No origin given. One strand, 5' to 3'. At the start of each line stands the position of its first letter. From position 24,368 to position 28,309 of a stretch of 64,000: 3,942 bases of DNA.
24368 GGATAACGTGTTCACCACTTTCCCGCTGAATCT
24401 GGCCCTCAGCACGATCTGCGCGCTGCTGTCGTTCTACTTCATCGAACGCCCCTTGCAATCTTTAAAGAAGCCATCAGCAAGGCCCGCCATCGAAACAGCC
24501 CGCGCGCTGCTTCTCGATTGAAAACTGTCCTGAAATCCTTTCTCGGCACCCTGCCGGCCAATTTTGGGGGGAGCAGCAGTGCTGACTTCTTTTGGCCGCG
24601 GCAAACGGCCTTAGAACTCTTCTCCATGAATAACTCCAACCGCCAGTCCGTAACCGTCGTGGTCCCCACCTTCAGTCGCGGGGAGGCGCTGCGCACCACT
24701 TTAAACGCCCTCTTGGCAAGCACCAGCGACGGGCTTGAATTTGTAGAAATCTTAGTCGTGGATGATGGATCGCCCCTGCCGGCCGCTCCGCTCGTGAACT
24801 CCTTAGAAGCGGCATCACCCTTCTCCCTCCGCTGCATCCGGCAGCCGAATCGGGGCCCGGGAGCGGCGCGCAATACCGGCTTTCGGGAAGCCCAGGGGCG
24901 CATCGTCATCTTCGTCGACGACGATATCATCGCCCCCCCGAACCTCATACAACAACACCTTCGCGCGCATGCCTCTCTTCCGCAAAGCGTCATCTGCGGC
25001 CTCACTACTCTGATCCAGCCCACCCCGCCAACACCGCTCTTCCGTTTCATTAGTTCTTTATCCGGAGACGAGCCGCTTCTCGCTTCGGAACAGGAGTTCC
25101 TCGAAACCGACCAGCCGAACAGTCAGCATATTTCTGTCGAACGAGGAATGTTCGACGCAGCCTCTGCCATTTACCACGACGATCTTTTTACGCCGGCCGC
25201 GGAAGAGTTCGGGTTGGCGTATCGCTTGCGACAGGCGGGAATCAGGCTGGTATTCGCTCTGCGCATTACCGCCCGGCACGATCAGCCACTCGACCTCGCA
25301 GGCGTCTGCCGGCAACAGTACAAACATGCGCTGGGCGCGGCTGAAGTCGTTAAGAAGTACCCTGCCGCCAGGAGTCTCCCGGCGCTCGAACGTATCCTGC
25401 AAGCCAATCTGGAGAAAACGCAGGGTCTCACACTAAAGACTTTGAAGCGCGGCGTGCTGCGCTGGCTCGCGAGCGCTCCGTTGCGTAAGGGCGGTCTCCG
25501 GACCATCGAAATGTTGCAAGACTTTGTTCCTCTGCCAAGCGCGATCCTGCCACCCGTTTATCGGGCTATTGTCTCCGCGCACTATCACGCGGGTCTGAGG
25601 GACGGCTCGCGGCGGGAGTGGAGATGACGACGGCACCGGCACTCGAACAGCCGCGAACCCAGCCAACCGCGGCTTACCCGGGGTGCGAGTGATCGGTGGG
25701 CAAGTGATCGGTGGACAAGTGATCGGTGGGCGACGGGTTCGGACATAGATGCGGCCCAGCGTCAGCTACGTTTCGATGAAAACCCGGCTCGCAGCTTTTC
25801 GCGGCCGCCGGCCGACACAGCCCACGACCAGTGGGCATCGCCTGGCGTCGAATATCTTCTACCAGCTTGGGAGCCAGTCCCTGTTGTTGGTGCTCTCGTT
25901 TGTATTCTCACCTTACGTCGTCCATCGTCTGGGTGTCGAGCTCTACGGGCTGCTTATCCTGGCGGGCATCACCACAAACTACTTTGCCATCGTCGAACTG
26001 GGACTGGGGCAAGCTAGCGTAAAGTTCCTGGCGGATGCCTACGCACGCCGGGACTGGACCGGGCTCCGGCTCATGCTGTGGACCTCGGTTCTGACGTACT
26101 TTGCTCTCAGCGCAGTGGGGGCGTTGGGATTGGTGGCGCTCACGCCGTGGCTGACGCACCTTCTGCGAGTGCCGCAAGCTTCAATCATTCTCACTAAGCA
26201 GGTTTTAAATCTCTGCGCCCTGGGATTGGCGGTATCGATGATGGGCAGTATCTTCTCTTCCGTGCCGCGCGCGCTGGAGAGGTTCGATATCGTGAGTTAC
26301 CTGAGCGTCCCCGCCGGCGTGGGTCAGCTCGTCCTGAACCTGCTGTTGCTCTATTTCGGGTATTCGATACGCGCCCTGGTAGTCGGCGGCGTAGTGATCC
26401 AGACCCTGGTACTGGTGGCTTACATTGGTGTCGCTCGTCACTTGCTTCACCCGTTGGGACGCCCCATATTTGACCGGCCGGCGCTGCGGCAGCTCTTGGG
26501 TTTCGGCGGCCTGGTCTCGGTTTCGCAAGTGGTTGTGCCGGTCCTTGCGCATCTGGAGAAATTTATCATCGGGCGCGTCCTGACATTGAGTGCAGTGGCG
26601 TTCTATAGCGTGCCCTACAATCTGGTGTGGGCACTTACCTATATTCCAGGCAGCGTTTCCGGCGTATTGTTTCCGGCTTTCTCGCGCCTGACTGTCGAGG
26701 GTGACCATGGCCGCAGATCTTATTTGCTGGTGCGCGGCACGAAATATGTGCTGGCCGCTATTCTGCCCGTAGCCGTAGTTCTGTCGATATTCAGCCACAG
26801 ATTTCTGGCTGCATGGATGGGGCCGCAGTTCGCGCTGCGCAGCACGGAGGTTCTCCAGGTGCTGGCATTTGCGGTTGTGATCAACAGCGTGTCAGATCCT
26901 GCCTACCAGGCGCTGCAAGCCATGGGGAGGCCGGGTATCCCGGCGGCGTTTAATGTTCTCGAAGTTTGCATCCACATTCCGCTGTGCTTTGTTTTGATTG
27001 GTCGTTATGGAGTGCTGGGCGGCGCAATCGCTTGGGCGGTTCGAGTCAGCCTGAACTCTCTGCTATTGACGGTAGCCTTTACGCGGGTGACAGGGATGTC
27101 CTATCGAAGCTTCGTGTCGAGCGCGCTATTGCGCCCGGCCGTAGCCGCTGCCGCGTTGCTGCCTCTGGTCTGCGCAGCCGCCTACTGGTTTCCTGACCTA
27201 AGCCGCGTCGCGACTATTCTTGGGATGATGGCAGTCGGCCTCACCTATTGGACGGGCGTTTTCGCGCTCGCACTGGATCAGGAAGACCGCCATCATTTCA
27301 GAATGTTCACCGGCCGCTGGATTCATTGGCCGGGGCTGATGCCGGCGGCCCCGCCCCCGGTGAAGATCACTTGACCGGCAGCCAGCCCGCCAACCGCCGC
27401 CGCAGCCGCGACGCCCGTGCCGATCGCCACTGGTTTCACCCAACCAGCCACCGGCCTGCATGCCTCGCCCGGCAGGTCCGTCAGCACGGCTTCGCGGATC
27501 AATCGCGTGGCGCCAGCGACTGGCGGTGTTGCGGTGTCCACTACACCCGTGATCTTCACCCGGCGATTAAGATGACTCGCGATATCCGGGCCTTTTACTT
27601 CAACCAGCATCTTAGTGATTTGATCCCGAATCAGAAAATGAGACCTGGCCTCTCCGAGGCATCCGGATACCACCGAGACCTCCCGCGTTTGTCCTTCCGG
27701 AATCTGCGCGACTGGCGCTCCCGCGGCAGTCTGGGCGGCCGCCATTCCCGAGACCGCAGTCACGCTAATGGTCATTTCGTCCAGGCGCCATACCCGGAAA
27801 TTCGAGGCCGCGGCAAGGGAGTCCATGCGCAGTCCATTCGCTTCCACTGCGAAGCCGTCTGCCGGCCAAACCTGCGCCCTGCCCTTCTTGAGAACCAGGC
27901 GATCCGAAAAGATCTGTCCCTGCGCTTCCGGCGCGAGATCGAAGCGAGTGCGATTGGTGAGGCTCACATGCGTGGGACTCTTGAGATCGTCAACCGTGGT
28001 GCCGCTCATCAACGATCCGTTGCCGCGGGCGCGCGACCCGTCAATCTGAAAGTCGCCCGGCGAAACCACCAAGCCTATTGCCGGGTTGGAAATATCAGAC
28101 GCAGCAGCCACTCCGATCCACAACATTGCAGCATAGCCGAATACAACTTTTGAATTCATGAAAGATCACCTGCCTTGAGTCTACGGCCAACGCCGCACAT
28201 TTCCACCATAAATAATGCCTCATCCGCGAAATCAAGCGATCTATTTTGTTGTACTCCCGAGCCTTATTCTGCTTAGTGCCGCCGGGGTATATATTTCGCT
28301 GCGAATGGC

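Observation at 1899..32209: tRNA-Val-bounded ~30-kb insertion: intact tRNA at one end, orphan 47-nt tRNA 3' fragment at the other, a whole polysaccharide locus as cargo, and no integrase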

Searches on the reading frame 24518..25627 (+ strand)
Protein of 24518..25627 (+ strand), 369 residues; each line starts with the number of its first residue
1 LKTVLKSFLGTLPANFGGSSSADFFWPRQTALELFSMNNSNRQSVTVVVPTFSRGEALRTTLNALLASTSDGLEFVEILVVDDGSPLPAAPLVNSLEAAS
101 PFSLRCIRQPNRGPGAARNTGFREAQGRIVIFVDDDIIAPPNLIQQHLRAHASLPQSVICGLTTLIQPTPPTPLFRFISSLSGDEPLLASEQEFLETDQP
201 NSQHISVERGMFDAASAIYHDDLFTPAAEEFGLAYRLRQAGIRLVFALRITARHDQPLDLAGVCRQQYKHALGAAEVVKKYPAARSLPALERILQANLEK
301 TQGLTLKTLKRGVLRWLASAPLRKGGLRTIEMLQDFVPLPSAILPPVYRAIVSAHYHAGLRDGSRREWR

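Call 11: search_protein_families(library=pfam, proteins=[window:24518-25627:+], max_evalue=0.01)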
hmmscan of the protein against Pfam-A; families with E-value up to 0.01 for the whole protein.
window:24518-25627:+ (369 aa): 4 families
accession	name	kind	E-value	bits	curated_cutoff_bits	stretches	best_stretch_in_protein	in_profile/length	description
PF00535.33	Glycos_transf_2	-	3.8e-24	85.9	23.3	1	46-166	1-118/168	Glycosyl transferase family 2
PF13641.12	Glyco_tranf_2_3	-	3.4e-12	47.3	27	1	44-150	2-110/230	Glycosyltransferase like family 2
PF10111.15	Glyco_tranf_2_2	-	3.1e-07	30.6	27.3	1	73-247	27-210/276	Glycosyltransferase like family 2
PF13632.12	Glyco_trans_2_3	-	0.003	17.8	27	1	219-281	89-148/198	Glycosyl transferase family group 2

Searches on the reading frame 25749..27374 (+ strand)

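Call 11: search_protein_families(library=pfam, proteins=[window:25749-27374:+], max_evalue=0.01)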
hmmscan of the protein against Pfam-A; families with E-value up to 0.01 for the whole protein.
window:25749-27374:+ (541 aa): 4 families
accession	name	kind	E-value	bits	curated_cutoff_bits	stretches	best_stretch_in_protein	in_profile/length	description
PF13440.11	Polysacc_synt_3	-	6.8e-21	75.2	23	1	117-361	54-288/293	Polysaccharide biosynthesis protein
PF01943.22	Polysacc_synt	-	8.2e-17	61.9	28.2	1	33-314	2-273/274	Polysaccharide biosynthesis protein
PF01554.23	MatE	-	8.5e-11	42.2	24.9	2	260-415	6-161/161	MatE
PF03023.19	MurJ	-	2e-07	30.5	27.4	1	113-486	58-437/451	Lipid II flippase MurJ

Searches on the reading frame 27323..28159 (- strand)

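Call 11: search_protein_families(library=pfam, proteins=[window:27323-28159:-], max_evalue=0.01)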
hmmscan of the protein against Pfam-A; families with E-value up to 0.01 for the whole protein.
window:27323-28159:- (278 aa): 0 families

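Call 54: search_protein_families(library=phrogs, proteins=[window:27323-28159:-], max_evalue=1)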
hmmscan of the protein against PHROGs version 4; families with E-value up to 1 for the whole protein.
window:27323-28159:- (278 aa): 1 family
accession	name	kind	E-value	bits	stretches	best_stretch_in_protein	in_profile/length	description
phrog_36088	-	unknown function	0.074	13.8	1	132-178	29-75/201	-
